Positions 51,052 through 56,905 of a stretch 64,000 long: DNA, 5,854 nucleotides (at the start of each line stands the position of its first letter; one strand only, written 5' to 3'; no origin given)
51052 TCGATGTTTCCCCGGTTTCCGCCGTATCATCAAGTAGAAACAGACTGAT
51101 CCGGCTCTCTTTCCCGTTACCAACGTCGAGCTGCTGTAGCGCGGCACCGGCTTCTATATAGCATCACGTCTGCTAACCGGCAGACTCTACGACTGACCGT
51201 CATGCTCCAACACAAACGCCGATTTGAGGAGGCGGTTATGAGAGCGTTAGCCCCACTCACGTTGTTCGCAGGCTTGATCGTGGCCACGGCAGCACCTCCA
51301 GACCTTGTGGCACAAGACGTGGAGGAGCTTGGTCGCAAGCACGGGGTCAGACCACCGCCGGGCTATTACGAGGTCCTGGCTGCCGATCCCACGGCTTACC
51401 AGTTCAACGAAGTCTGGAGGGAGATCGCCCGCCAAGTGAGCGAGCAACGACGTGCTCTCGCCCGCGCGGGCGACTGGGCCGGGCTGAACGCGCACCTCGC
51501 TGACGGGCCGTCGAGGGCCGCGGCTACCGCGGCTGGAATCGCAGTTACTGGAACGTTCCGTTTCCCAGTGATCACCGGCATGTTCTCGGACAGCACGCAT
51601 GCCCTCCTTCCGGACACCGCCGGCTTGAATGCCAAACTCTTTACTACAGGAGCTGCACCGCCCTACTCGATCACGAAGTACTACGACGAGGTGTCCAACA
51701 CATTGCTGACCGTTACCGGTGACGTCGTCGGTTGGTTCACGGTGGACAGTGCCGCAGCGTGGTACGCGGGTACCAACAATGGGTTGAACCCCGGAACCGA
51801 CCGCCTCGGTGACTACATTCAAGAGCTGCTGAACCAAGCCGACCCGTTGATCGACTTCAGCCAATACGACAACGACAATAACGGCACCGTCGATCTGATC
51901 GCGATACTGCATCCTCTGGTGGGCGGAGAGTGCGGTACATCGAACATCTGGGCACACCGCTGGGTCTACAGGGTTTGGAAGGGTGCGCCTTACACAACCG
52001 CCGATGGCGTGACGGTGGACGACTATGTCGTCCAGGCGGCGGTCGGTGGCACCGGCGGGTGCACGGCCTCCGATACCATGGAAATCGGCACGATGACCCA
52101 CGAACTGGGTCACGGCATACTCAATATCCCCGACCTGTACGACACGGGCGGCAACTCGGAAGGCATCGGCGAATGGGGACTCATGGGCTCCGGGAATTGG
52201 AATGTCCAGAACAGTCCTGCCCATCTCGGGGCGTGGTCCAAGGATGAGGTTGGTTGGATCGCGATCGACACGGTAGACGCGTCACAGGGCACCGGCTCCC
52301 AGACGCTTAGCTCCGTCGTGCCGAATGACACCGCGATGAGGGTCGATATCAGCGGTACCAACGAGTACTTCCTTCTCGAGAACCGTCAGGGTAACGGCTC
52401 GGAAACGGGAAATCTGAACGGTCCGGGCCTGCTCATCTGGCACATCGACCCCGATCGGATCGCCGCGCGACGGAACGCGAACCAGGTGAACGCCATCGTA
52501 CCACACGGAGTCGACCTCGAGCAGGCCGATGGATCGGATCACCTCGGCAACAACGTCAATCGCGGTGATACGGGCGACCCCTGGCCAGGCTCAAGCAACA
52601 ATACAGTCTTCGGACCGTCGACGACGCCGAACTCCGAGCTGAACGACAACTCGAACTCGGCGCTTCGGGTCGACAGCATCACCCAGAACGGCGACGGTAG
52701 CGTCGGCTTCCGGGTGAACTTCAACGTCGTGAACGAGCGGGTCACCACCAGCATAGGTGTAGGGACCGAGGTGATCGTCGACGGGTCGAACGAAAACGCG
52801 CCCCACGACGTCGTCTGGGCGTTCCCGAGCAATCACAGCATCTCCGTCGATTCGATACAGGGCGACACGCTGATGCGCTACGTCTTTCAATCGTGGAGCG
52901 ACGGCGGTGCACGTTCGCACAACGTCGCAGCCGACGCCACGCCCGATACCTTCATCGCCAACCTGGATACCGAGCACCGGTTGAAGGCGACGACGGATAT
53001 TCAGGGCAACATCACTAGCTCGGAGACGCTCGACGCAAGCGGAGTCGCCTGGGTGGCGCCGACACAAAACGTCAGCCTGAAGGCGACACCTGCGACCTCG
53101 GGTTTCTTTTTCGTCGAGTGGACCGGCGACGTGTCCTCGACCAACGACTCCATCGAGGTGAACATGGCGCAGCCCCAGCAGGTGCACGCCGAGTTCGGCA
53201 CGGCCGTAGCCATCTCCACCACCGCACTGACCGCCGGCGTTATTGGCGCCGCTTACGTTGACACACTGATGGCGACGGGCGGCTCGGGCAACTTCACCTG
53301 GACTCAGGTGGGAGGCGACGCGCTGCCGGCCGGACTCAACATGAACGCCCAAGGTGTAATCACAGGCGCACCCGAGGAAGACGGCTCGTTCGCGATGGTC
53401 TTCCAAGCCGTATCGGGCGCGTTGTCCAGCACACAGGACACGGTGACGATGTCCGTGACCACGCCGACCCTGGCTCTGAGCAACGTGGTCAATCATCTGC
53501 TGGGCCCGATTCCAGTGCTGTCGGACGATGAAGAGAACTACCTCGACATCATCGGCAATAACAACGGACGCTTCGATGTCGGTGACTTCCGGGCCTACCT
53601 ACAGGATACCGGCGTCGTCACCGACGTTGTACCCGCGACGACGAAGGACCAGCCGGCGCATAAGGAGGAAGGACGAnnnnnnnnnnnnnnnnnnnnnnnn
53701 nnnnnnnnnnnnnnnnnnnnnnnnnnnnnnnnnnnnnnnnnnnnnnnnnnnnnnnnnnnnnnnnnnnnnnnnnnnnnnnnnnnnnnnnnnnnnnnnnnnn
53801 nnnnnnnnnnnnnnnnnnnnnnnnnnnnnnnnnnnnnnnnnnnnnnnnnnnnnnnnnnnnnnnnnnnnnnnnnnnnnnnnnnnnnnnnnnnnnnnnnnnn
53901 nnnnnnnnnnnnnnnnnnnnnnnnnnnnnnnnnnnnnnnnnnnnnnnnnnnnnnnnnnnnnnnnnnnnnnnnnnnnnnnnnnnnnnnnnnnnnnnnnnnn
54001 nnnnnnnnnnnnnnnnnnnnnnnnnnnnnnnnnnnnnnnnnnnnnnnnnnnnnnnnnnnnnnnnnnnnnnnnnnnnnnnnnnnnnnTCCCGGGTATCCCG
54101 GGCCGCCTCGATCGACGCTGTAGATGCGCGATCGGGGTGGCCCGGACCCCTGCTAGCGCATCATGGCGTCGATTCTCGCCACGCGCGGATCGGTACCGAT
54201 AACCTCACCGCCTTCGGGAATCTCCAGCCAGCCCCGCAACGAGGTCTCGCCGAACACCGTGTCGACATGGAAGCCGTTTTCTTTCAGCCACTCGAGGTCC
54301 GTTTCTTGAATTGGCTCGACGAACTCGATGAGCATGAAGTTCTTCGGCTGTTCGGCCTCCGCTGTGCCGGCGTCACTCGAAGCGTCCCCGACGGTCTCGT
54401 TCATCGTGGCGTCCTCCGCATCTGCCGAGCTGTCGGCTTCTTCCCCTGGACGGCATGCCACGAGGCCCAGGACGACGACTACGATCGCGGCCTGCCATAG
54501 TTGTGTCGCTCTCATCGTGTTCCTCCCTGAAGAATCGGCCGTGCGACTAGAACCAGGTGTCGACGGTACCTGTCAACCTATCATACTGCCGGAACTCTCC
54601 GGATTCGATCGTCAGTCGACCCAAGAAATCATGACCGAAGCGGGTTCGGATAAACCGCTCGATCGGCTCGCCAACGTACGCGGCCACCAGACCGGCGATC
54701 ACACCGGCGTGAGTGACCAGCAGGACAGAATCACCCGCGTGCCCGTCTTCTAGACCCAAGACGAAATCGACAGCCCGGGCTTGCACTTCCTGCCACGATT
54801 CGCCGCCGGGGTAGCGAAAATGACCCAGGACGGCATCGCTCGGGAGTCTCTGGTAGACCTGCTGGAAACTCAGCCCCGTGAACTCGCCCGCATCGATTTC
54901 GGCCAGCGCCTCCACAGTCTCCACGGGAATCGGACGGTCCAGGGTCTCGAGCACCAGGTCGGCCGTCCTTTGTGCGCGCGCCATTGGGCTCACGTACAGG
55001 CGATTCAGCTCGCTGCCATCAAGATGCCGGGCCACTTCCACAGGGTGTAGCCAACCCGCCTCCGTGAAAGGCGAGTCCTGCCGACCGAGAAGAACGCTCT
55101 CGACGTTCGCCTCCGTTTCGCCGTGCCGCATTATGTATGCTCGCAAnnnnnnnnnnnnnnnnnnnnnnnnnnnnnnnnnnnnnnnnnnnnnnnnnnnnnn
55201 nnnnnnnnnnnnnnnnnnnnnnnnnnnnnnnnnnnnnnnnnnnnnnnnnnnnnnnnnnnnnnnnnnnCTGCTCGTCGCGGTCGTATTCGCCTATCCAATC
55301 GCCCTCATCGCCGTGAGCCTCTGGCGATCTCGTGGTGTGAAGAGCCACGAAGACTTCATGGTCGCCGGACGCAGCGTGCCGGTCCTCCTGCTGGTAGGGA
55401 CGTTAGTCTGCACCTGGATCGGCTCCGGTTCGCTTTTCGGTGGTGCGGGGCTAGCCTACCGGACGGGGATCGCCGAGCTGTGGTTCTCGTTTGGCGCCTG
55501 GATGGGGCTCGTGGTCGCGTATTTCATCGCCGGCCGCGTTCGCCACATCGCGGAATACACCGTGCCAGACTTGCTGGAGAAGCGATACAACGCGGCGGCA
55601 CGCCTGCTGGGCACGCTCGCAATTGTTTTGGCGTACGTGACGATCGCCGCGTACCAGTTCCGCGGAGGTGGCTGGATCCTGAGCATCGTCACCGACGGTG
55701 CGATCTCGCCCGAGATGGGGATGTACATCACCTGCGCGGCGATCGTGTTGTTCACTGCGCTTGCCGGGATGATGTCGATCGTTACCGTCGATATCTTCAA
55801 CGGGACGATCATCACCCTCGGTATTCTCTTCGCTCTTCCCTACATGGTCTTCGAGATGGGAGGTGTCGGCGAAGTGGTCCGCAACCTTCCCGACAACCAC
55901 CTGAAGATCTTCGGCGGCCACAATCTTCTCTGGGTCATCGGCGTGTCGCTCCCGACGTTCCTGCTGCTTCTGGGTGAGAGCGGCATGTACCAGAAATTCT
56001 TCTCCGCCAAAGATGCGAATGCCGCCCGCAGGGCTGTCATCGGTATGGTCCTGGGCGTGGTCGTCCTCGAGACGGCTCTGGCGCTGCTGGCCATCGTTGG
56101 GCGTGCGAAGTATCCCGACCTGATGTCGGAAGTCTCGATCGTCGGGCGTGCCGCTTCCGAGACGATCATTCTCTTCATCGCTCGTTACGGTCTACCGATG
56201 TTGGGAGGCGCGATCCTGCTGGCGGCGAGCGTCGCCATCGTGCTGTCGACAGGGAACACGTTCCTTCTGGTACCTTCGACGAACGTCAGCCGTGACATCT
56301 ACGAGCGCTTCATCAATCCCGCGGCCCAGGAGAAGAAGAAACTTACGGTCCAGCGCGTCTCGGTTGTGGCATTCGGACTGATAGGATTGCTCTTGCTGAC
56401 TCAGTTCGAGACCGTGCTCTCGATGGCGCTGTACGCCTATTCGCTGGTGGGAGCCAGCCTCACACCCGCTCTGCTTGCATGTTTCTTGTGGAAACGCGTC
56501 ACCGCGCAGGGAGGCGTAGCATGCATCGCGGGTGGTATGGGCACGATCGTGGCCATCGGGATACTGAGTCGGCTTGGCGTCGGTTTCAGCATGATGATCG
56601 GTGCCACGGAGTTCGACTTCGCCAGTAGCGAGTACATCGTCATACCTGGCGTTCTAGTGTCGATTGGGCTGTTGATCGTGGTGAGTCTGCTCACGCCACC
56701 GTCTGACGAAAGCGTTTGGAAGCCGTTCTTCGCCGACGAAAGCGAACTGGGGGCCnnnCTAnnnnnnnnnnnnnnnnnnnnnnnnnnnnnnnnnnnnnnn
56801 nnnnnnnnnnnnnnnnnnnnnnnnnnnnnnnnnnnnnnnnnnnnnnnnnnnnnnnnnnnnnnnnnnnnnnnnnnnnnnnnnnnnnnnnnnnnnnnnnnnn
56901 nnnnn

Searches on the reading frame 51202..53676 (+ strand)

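Call 62: search_protein_families(library=pfam, proteins=[window:51202-53676:+], max_evalue=0.00001)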
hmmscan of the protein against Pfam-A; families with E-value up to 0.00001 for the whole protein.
window:51202-53676:+ (825 aa): 1 family
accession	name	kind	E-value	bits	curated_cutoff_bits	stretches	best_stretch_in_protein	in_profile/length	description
PF05547.17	Peptidase_M6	-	2.5e-17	63.5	22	1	156-349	69-281/294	Immune inhibitor A peptidase M6, catalytic domain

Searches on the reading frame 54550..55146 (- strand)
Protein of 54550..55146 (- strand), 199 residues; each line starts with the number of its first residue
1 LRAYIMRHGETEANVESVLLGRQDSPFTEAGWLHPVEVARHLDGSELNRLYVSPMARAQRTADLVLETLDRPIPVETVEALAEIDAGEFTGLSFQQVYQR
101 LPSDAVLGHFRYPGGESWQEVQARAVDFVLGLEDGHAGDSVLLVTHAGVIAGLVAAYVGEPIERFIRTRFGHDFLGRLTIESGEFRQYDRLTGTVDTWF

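Call 48: search_protein_families(library=pfam, proteins=[window:54550-55146:-], max_evalue=0.001)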
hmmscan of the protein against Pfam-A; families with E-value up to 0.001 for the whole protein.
window:54550-55146:- (199 aa): 1 family
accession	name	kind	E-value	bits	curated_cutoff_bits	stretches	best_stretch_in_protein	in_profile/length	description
PF00300.27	His_Phos_1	-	3.5e-40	138.2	21.7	1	4-185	2-186/194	Histidine phosphatase superfamily (branch 1)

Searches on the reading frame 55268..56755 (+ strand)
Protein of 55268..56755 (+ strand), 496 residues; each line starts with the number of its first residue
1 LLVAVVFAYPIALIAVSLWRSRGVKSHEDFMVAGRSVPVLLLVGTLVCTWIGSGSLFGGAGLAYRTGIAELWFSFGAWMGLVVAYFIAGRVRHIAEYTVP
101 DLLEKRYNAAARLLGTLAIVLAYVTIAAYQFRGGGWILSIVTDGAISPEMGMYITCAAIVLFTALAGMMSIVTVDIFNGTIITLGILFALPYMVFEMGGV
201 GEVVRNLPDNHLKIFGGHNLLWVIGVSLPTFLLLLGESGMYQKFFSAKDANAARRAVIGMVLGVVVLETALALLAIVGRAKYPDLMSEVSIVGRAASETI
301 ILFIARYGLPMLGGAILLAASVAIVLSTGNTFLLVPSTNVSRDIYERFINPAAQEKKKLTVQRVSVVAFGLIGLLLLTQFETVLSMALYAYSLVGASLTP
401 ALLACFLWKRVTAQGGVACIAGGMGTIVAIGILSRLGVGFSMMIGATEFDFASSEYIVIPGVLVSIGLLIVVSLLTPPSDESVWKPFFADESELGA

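Call 48: search_protein_families(library=pfam, proteins=[window:55268-56755:+], max_evalue=0.001)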
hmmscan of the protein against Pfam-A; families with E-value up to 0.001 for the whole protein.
window:55268-56755:+ (496 aa): 1 family
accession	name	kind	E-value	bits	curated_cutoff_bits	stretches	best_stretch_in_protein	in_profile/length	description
PF00474.23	SSF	-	1.2e-37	130.2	22.8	1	30-419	1-402/406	Sodium:solute symporter family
